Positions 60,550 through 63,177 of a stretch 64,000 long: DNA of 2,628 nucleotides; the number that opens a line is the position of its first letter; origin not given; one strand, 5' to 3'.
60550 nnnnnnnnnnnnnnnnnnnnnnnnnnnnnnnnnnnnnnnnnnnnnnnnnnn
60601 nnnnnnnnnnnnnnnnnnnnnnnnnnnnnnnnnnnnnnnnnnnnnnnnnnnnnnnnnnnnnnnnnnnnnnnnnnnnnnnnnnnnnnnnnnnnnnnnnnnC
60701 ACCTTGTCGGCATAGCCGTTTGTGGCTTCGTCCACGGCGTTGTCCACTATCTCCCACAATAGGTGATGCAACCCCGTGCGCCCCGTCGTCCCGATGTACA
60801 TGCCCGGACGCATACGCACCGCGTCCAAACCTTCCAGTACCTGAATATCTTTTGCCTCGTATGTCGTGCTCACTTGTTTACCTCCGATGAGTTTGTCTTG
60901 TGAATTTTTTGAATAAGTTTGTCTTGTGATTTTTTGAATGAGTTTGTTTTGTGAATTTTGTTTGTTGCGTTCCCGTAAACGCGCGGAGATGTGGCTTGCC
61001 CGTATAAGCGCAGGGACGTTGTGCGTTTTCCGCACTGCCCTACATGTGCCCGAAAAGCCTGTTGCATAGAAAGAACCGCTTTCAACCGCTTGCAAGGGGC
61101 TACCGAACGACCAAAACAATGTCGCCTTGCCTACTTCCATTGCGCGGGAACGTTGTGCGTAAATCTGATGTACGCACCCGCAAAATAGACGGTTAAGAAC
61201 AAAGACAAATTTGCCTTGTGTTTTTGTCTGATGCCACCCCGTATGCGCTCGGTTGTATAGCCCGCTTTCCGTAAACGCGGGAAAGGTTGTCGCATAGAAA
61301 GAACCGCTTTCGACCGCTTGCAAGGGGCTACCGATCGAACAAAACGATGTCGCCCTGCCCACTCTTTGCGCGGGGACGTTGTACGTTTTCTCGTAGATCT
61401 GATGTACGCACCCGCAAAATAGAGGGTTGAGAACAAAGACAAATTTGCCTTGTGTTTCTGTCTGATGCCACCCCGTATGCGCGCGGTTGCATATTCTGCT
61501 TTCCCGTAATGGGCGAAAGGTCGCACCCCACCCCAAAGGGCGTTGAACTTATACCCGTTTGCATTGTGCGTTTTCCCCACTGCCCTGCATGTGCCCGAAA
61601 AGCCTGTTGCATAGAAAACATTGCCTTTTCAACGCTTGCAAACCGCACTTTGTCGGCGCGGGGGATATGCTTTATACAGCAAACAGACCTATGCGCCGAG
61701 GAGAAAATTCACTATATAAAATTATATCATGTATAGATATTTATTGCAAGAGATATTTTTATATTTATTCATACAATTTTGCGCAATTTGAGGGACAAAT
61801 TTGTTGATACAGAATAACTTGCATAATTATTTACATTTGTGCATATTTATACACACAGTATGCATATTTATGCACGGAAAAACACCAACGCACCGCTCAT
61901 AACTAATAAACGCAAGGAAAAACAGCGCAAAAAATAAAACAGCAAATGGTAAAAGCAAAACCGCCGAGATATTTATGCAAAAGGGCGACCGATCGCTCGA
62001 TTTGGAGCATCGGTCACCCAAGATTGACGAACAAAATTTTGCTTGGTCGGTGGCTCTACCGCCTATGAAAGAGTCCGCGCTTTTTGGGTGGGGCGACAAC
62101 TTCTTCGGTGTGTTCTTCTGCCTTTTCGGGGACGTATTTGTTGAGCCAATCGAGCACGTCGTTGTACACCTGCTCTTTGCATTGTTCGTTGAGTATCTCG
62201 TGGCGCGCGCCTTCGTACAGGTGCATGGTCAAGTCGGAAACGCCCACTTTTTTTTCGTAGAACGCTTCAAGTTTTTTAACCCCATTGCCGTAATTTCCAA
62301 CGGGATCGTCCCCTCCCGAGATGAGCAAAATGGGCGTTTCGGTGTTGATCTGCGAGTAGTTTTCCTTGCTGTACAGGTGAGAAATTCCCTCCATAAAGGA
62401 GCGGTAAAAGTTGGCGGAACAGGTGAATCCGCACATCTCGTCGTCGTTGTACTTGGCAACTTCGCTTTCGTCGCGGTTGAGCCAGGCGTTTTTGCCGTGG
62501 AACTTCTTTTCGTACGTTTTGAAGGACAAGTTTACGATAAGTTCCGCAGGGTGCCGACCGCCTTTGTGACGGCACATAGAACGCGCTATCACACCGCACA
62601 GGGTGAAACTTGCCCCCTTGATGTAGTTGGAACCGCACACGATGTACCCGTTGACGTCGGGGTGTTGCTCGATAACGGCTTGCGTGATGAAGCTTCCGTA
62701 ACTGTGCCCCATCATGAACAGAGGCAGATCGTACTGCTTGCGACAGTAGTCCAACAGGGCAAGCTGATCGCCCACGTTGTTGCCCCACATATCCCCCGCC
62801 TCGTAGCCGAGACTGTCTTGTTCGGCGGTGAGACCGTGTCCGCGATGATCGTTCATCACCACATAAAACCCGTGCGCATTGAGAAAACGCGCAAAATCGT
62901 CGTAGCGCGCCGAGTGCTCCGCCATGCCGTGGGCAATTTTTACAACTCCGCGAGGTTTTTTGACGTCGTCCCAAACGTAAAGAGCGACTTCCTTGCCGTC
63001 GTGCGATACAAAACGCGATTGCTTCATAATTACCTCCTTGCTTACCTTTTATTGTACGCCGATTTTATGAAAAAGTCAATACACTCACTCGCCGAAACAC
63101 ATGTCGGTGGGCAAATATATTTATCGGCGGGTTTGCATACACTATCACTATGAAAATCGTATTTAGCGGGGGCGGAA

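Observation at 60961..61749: About 0.8 kb of nested repeats, apparently transcribed from a consensus promoter as a giant leader (or as independent RNAs) upstream of the topoisomerase genes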

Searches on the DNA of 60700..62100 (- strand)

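Call 6: search_rna_families(source=window, start=60700, end=62100, threshold=evalue, max_evalue=10, show_alignments=3)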
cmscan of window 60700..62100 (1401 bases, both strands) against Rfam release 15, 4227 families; matches with E-value up to 10: 6.
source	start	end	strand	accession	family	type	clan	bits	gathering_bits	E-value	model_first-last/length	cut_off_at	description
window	61978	62083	-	RF02434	SpF39_sRNA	Gene; sRNA;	-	25.6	60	1.4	1-109/109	no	Streptococcus sRNA SpF39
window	61820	61875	-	RF04238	mir-4012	Gene; miRNA;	-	20.3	80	0.64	1-63/63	no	mir-4012 microRNA precursor family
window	61820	61874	-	RF04154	mir-1277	Gene; miRNA;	-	18.3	81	3.8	13-64/78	no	mir-1277 microRNA precursor family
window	61750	61833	+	RF03275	mir-2542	Gene; miRNA;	-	17.1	60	4.2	1-85/85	no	mir-2542 microRNA precursor family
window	61652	61770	+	RF00557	L10_leader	Cis-reg; leader;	-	17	44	5.7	1-138/138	no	Ribosomal protein L10 leader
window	61746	61857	-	RF01578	RUF1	Gene; sRNA;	-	15.7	70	4.3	1-264/264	no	Plasmodium RNA of unkown function RUF1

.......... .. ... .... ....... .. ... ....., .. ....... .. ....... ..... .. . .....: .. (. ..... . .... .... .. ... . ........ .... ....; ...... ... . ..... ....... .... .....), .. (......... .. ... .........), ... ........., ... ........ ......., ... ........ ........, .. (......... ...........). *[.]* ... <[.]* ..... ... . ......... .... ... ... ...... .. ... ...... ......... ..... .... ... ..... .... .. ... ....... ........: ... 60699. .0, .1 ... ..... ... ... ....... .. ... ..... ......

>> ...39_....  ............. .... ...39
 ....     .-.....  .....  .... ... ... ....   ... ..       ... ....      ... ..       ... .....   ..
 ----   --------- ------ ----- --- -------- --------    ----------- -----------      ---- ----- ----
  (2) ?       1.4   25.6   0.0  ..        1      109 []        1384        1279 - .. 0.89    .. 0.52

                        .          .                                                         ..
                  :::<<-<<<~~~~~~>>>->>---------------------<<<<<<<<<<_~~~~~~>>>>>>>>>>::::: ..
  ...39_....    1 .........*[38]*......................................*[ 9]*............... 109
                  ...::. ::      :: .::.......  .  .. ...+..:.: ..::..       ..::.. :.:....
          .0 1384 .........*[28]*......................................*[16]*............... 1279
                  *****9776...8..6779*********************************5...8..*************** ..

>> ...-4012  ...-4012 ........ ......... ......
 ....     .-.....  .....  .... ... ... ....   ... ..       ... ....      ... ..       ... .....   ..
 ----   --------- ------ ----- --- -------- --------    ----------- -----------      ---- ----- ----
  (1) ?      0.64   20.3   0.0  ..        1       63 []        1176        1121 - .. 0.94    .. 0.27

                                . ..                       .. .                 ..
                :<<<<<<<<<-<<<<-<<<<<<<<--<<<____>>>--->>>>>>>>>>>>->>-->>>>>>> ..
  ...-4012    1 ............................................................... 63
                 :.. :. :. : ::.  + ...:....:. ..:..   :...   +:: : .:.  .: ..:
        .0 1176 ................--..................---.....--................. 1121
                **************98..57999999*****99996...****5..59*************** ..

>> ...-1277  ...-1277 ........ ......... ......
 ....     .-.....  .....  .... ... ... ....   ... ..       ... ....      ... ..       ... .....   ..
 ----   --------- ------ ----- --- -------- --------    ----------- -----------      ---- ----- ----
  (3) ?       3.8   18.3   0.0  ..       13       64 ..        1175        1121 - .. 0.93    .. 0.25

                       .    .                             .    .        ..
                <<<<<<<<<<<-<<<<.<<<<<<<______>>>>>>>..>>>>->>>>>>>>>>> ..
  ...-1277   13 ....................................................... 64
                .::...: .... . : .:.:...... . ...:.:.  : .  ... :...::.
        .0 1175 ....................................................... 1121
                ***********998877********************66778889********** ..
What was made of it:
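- On Any curated RNA family (Rfam 15): No hit inside 60961-61720 at E <= 10 (call 6).
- Closest known: gyrA RNA motif upstream of gyrase genes in Pseudomonas. Different: No Rfam family, this one included if it is in release 15, scored in the block at E <= 10 (call 6).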

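Call 49: search_dna_similar(query=window:60961-61720:-, collection=plasmids, mode=distant, max_evalue=0.01, max_rows=10)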
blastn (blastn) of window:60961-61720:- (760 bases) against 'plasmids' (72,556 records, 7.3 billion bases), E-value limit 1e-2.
No match.

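Call 50: search_dna_similar(query=window:60961-61720:-, collection=phages, mode=distant, max_evalue=0.01, max_rows=10)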
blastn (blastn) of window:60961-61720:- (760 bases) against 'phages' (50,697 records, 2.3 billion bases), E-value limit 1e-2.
No match.

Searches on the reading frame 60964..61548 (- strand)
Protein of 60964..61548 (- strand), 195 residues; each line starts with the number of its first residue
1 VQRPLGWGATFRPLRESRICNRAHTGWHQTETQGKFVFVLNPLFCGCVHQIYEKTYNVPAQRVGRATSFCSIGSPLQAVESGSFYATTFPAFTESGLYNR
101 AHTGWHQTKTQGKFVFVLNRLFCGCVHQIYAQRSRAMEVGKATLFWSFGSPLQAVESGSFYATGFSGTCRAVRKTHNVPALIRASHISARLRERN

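Call 94: search_protein_representatives(protein=window:60964-61548:-)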
Query: 195 residues. Proteins with E-value up to 0.001 (for the whole library): 0; up to 1e-10: 0; up to 1e-30: 0. The best 0 are listed.

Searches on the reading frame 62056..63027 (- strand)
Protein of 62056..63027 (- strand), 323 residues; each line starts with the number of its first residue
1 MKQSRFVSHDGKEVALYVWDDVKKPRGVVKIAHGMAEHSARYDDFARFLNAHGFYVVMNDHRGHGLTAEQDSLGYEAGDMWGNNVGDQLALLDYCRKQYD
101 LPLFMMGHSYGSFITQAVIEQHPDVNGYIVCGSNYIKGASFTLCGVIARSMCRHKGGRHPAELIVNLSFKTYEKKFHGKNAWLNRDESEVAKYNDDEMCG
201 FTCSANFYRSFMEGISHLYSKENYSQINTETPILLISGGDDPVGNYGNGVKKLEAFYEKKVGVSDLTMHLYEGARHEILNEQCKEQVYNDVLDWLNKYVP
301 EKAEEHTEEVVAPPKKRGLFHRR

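Call 11: search_protein_families(library=ncbifam, proteins=[window:62056-63027:-])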
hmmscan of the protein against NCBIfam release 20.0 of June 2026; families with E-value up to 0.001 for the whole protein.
window:62056-63027:- (323 aa): 6 families
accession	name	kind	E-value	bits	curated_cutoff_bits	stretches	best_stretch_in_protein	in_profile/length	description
TIGR01607.1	PST-A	paralog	1e-08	34.7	218.25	1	97-296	138-331/332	Plasmodium subtelomeric family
NF008019.0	PRK10749.1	equivalog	2.8e-07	29.9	362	1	23-298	51-329/335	lysophospholipase L2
NF004514.1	PRK05855.1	equivalog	2.3e-06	26.5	455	1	4-121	2-111/578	SDR family oxidoreductase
NF051487.1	bifunc_PcaCD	exception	3e-05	23.3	430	1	21-130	167-268/413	bifunctional 4-carboxymuconolactone decarboxylase/3-oxoadipate enol-lactonase PcaCD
NF052610.1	macro_16_ester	equivalog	3.1e-05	23.5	420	1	36-282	34-268/281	alpha/beta fold macrolide esterase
NF052543.1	PhlpBipLPA4030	equivalog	0.00042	19.6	450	0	8-68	53-112/312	phospholipase BipL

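Call 30: find_encoding_contigs(protein=window:62056-63027:-, flank=6000, max_places=10)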
Protein window:62056-63027:- (323 aa): 1 contig read that carries it; 1 place shown.
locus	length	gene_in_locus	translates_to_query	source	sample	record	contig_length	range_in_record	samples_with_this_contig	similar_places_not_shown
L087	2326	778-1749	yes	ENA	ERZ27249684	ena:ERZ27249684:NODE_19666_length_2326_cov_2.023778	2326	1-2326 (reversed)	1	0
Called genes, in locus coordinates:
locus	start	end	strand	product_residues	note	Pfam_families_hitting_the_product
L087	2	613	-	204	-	?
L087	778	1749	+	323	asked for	PF00561:Abhydrolase_1, PF12146:Hydrolase_4, PF12697:Abhydrolase_6 (faint), PF00326:Peptidase_S9 (weak)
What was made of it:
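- Tried and rejected: Only the hydrolase located another contig of the species (call 30).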

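Call 80: list_cluster_members(proteins=[P0001, window:62056-63027:-])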
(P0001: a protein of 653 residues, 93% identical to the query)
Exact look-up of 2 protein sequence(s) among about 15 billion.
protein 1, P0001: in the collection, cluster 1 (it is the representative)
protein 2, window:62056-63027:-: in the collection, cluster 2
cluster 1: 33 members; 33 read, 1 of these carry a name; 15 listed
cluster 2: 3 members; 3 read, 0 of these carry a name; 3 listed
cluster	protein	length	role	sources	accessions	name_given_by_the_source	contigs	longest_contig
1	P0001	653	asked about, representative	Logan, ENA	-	-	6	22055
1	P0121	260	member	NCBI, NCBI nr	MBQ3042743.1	MAG: DNA topoisomerase IV subunit B, partial [Clostridia bacterium] | DNA topoisomerase IV subunit B [Clostridia bacterium]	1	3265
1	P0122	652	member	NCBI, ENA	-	-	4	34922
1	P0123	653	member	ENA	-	-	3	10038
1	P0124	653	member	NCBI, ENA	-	-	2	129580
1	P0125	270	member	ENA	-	-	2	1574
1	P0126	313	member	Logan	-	-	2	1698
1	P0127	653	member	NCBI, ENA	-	-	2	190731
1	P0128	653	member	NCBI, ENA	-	-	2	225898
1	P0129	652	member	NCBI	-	-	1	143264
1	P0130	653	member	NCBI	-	-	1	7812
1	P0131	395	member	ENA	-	-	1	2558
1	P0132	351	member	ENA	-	-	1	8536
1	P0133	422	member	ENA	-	-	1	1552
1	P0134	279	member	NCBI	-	-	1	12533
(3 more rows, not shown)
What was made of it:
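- The source appears to be a metagenome-assembled contig: the hydrolase cluster entry lists a 70,485-nt NCBI contig (call 80).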
